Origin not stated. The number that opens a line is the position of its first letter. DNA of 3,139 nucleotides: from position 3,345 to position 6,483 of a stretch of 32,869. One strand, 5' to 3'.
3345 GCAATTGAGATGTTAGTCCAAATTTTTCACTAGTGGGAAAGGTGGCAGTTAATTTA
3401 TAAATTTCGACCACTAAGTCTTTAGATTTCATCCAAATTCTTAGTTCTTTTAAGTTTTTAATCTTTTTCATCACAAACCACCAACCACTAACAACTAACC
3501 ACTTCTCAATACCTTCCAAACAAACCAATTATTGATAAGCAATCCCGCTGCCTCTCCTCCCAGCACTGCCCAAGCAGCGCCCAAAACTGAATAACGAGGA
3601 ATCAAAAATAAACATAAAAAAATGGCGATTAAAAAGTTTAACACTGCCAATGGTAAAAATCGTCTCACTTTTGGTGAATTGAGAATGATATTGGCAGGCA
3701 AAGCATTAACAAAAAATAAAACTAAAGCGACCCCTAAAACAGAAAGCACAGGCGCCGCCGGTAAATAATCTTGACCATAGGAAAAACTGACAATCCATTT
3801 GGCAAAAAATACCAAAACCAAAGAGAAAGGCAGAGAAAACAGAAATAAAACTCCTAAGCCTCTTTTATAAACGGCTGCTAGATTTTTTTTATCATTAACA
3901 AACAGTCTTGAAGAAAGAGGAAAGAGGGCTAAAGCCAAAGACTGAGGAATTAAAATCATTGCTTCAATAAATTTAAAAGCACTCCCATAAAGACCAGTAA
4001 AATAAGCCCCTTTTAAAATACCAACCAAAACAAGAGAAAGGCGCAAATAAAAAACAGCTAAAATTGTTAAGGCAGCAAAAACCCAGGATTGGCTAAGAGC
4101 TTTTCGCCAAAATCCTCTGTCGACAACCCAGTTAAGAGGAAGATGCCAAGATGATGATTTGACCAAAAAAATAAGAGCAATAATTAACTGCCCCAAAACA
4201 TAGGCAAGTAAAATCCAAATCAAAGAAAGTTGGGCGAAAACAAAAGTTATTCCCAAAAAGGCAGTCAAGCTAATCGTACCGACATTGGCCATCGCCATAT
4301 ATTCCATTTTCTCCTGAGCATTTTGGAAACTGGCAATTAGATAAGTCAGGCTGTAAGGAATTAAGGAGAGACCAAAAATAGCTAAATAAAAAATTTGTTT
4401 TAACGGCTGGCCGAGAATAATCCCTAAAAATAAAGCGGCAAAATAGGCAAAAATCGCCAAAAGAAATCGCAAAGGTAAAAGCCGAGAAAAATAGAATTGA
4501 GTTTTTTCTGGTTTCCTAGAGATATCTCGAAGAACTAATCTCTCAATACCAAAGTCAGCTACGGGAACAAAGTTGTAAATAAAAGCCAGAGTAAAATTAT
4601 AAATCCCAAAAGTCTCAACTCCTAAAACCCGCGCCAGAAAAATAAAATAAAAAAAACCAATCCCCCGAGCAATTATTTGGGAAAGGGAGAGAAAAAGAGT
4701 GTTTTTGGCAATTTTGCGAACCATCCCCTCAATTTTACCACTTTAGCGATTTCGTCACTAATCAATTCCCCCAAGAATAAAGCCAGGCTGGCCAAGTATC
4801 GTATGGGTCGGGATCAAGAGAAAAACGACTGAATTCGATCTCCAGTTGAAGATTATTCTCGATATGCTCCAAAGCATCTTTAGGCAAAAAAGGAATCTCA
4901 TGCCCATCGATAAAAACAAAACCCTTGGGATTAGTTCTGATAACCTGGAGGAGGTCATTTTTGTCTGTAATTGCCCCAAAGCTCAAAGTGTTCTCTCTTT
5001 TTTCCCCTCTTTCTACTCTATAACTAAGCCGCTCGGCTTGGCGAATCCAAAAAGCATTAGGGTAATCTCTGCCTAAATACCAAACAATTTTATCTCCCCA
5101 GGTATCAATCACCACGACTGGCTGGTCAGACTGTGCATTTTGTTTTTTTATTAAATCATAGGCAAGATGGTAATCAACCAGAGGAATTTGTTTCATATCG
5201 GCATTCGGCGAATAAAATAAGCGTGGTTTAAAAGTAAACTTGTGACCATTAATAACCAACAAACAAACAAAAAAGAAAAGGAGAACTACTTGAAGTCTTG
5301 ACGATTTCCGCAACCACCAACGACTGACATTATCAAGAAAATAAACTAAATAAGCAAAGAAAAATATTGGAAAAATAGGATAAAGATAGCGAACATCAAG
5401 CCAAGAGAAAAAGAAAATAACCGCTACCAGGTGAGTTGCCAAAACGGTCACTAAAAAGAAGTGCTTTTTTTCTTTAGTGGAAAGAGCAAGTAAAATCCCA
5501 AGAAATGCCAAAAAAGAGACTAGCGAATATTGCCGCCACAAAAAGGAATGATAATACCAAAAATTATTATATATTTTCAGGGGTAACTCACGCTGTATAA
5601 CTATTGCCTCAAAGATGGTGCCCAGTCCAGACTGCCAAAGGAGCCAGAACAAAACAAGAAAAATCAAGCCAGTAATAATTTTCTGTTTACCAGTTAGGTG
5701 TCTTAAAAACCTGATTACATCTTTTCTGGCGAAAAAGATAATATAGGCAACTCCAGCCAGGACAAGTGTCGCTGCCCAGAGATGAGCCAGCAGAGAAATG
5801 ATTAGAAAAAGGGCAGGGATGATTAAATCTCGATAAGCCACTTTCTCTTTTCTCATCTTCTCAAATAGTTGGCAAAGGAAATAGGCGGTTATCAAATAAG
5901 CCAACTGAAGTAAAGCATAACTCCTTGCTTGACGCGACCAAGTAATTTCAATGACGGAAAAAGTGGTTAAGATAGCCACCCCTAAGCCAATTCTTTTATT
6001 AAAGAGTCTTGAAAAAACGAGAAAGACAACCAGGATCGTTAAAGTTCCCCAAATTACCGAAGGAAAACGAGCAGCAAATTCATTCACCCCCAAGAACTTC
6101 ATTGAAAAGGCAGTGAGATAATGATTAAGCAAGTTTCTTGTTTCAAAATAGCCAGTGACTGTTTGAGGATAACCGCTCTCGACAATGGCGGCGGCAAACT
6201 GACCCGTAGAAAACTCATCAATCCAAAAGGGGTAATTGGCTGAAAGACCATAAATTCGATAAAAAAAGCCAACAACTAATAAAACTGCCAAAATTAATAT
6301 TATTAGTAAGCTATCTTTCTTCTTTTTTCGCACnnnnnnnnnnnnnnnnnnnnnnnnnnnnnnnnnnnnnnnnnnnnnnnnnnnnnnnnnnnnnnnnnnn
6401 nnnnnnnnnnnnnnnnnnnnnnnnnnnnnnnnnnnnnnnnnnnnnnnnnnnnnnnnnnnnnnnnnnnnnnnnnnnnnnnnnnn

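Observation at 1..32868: Window-filling single-strand glycan-assembly superoperon with an unusually high methylation load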

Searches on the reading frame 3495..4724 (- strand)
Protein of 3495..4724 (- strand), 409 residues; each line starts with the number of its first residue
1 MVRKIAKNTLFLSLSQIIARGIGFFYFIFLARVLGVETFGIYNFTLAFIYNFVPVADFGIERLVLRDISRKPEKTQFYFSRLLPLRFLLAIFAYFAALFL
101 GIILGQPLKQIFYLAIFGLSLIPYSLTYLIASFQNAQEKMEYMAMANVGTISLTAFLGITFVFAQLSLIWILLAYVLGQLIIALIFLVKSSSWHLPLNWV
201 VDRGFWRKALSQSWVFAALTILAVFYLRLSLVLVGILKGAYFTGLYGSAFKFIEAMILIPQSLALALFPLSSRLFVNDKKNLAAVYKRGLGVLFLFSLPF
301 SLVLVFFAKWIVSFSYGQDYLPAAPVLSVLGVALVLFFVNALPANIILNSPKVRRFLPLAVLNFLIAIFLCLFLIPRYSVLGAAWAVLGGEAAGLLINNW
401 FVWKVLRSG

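Call 4: search_protein_families(library=pfam, proteins=[window:3495-4724:-], max_evalue=0.01)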
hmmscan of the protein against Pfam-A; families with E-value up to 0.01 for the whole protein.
window:3495-4724:- (409 aa): 3 families
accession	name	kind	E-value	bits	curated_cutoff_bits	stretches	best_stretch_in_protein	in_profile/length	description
PF01943.22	Polysacc_synt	-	3.8e-25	89.3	28.2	1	6-274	2-273/274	Polysaccharide biosynthesis protein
PF13440.11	Polysacc_synt_3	-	6.1e-21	75.4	23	1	30-325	2-293/293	Polysaccharide biosynthesis protein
PF01554.23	MatE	-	3.7e-05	23.9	24.9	1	221-371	7-159/161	MatE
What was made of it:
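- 3495..4724 (-): MOP (Wzx-like) flippase; part of the conserved PMT_2-MOP-GT2 cassette. PF01943 89 bits, call 4.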

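Call 16: search_protein_families(library=ncbifam, proteins=[window:3495-4724:-], max_evalue=1e-10)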
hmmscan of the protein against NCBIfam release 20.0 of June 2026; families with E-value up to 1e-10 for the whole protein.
window:3495-4724:- (409 aa): 1 family
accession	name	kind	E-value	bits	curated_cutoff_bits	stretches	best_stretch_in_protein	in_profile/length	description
NF041871.1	Wzx_EPS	equivalog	1.2e-15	57.3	800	1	7-386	4-383/492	exopolysaccharide biosynthesis flippase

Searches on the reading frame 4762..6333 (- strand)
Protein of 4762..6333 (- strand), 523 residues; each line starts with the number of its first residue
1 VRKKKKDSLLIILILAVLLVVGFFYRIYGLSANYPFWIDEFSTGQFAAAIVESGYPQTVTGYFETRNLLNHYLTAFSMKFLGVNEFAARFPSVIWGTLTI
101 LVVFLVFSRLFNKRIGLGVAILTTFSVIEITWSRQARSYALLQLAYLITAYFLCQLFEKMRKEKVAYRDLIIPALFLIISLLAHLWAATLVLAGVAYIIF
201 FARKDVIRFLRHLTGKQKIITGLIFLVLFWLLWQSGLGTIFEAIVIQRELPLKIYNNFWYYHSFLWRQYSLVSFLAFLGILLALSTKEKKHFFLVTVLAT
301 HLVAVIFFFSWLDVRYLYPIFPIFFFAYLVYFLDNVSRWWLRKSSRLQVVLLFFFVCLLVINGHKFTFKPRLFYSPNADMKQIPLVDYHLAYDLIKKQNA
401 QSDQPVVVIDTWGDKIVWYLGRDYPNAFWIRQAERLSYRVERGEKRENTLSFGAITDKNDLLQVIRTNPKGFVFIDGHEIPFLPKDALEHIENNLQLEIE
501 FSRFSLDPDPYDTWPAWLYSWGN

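Call 4: search_protein_families(library=pfam, proteins=[window:4762-6333:-], max_evalue=0.01)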
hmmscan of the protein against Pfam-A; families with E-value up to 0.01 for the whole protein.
window:4762-6333:- (523 aa): 1 family
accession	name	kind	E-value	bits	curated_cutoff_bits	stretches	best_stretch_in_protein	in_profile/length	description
PF13231.12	PMT_2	-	1.6e-11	45.1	26.1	1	71-233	7-160/160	Dolichyl-phosphate-mannose-protein mannosyltransferase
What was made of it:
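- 4762..6333 (-): PMT_2-type GT-C glycosyltransferase (GT39/GT83-like) with a loop-1 'DE' motif (WIDEF, residues 37-41). PF13231 45 bits, above the 26.1 cut-off, call 4.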

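Call 15: search_protein_families(library=ncbifam, proteins=[window:4762-6333:-], max_evalue=0.01)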
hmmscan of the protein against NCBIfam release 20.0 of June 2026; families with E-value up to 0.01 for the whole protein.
window:4762-6333:- (523 aa): 0 families
